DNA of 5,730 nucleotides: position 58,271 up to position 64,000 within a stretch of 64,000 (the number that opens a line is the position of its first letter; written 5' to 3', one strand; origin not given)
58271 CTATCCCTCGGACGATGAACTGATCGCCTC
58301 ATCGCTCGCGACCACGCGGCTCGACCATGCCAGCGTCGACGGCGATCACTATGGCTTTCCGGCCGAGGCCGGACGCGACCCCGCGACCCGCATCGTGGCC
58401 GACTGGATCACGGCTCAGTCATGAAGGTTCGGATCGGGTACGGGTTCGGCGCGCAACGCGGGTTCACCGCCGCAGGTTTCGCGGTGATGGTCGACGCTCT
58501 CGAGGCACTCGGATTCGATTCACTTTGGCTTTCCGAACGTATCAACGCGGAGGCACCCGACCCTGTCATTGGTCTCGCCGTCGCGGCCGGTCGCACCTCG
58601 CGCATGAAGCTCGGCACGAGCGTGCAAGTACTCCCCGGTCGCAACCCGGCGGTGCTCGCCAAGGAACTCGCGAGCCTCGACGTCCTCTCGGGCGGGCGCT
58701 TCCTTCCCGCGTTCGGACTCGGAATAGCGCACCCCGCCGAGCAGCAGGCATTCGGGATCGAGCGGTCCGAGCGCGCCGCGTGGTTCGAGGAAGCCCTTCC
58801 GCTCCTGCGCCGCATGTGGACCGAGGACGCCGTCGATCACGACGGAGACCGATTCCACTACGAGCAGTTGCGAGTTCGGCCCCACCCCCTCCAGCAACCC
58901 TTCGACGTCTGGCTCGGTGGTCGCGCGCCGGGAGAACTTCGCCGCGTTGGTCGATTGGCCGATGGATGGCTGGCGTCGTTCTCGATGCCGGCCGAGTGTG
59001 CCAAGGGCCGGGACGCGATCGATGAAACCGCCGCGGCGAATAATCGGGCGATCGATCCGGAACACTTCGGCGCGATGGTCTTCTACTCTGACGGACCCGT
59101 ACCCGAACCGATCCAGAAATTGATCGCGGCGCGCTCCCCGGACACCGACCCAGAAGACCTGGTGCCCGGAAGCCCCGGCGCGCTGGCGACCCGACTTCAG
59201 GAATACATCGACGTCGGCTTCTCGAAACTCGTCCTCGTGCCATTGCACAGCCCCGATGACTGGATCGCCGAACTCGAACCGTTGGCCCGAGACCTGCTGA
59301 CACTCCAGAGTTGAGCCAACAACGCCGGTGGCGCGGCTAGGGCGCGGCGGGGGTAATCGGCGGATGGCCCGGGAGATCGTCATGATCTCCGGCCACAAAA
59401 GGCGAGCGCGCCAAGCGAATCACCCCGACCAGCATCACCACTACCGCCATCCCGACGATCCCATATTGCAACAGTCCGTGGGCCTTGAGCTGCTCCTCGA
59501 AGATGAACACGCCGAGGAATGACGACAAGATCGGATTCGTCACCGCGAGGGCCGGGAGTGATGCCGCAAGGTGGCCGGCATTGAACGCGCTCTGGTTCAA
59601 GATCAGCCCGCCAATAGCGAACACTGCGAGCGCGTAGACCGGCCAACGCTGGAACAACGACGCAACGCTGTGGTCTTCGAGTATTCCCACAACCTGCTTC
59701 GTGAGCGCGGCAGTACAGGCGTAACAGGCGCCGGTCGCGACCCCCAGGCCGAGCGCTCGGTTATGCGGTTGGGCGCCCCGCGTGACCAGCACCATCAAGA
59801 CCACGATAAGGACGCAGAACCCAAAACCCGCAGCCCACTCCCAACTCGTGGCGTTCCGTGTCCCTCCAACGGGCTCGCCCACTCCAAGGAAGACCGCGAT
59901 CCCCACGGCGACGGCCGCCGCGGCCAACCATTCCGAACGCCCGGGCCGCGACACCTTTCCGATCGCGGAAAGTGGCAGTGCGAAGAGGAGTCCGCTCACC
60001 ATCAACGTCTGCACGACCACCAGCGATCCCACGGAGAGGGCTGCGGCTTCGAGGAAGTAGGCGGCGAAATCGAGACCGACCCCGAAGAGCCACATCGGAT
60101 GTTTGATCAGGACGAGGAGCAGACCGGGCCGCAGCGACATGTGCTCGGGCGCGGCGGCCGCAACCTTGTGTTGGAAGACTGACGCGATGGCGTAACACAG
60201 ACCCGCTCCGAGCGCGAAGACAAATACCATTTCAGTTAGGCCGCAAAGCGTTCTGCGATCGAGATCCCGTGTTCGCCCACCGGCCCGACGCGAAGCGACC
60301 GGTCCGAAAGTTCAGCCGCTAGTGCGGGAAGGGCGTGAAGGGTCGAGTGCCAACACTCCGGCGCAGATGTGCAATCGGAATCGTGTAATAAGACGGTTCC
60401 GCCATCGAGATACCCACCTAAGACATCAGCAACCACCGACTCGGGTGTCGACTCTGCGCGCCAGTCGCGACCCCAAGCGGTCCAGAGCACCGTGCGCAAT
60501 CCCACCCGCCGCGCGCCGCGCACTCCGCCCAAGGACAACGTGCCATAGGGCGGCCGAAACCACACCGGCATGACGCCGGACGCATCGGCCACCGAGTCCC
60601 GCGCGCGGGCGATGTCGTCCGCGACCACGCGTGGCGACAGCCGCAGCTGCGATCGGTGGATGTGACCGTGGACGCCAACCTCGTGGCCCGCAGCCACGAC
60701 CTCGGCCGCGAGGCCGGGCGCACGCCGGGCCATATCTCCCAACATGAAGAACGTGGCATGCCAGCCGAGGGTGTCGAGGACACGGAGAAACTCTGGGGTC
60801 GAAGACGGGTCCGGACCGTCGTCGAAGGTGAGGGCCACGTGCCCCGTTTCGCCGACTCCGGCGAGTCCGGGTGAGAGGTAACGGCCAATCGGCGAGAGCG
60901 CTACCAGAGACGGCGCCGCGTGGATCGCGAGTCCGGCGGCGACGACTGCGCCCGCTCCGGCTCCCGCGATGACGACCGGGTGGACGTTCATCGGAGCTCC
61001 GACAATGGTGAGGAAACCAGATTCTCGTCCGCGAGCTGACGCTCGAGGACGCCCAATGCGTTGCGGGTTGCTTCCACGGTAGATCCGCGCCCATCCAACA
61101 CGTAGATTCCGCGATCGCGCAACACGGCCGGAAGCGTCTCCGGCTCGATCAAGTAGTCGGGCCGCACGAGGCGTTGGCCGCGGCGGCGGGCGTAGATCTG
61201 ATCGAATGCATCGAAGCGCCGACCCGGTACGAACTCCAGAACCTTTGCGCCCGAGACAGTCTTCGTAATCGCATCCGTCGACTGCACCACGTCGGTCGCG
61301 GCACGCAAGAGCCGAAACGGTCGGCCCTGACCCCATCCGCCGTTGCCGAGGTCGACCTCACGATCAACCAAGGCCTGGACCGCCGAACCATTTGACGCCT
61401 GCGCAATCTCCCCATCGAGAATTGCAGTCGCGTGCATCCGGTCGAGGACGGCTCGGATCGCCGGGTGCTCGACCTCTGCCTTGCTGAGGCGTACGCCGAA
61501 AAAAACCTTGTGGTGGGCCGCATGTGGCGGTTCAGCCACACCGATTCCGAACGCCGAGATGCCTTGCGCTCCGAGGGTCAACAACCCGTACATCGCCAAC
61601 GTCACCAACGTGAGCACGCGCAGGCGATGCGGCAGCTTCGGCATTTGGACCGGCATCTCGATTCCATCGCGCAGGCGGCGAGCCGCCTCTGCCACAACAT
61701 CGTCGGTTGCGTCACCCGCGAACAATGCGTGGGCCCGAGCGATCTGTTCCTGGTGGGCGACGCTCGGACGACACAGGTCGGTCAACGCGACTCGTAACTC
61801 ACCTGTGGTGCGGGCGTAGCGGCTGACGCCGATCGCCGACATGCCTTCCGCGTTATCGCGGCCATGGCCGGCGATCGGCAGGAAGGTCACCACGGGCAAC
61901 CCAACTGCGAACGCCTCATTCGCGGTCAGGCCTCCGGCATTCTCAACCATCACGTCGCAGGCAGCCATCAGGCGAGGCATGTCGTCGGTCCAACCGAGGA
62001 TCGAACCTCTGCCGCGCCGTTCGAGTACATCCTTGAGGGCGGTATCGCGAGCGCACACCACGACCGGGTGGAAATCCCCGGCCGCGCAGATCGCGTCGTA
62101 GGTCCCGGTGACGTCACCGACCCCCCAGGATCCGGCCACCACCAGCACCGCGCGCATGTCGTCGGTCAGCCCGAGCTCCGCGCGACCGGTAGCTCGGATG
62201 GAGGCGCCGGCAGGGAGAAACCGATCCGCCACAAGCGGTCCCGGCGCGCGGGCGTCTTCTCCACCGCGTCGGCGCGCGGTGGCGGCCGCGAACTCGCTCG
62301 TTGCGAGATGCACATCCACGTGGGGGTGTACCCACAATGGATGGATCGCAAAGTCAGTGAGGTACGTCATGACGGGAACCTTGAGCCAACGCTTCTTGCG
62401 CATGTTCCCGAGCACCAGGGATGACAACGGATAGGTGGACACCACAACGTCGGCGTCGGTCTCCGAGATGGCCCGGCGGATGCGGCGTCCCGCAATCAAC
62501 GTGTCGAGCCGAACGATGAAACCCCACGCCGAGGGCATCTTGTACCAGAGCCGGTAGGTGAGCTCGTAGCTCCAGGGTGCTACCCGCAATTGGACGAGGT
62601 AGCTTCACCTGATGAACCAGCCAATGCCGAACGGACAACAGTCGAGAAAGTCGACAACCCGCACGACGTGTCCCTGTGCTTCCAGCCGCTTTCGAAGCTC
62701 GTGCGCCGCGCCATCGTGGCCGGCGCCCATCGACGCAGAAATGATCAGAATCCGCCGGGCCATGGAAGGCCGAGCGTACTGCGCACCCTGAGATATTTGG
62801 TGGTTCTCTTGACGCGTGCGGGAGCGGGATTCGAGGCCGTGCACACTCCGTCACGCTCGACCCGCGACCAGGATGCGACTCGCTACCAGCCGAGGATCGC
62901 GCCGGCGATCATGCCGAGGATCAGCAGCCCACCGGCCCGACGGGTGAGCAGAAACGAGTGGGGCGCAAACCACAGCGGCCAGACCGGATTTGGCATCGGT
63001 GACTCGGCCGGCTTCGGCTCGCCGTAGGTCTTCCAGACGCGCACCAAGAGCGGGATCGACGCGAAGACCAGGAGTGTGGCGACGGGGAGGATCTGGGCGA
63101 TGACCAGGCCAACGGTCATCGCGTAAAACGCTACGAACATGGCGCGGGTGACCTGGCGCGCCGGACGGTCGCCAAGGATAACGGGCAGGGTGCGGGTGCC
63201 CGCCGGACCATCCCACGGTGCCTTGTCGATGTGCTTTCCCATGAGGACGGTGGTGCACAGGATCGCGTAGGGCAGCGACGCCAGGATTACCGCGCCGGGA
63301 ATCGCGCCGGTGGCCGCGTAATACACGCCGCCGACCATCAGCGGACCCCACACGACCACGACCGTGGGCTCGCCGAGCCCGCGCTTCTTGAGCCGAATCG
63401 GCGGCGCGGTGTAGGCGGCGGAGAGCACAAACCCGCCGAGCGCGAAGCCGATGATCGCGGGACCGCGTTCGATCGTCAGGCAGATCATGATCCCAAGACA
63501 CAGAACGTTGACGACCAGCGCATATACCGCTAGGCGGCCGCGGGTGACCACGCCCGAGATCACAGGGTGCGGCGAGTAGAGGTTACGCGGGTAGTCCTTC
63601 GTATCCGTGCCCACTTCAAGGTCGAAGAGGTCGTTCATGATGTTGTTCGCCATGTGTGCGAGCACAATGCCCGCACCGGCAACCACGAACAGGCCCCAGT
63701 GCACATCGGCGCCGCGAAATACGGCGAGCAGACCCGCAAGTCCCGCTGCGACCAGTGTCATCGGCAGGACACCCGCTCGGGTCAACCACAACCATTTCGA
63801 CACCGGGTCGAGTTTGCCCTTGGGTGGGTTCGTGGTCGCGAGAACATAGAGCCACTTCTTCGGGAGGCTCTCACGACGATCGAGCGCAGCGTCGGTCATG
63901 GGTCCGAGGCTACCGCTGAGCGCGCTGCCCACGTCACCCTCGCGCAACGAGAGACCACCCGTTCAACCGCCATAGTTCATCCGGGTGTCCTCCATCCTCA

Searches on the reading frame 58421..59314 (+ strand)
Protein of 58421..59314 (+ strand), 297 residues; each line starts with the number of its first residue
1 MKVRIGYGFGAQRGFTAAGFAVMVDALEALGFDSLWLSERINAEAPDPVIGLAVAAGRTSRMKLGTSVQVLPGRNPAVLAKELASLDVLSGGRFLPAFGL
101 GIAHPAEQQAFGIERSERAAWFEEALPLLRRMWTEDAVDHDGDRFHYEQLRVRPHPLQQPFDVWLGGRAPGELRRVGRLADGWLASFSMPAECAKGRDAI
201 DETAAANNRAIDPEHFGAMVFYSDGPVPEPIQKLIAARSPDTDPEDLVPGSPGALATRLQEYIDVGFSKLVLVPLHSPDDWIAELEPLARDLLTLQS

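Call 64: search_protein_families(library=pfam, proteins=[window:58421-59314:+], max_evalue=0.00001)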
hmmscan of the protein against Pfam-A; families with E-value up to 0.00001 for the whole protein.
window:58421-59314:+ (297 aa): 1 family
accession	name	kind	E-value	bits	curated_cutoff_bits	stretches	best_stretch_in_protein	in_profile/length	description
PF00296.26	Bac_luciferase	-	4.7e-46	158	27.9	1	20-222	25-228/314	Luciferase-like monooxygenase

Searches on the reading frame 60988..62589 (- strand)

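Call 64: search_protein_families(library=pfam, proteins=[window:60988-62589:-], max_evalue=0.00001)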
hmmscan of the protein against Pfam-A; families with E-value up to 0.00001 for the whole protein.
window:60988-62589:- (533 aa): 1 family
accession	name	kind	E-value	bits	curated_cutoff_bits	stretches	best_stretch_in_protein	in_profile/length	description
PF06925.17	MGDG_synth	-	1.5e-13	51.6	25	1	8-110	53-157/169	Monogalactosyldiacylglycerol (MGDG) synthase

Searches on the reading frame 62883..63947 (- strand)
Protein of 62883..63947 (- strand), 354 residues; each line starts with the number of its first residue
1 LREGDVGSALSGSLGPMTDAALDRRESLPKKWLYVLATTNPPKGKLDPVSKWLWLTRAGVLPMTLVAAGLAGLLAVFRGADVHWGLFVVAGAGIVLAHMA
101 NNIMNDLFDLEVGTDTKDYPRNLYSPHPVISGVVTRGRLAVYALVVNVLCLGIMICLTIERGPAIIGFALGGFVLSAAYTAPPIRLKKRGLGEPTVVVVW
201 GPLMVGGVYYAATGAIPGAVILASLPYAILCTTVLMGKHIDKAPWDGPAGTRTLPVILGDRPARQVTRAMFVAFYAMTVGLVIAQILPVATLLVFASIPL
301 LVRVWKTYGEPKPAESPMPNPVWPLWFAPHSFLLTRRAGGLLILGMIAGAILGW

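Call 64: search_protein_families(library=pfam, proteins=[window:62883-63947:-], max_evalue=0.00001)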
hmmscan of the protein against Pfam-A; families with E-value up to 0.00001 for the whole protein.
window:62883-63947:- (354 aa): 1 family
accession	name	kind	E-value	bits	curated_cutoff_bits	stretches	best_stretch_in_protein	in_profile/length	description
PF01040.23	UbiA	-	3.6e-25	89.1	34.2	1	67-307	3-232/250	UbiA prenyltransferase family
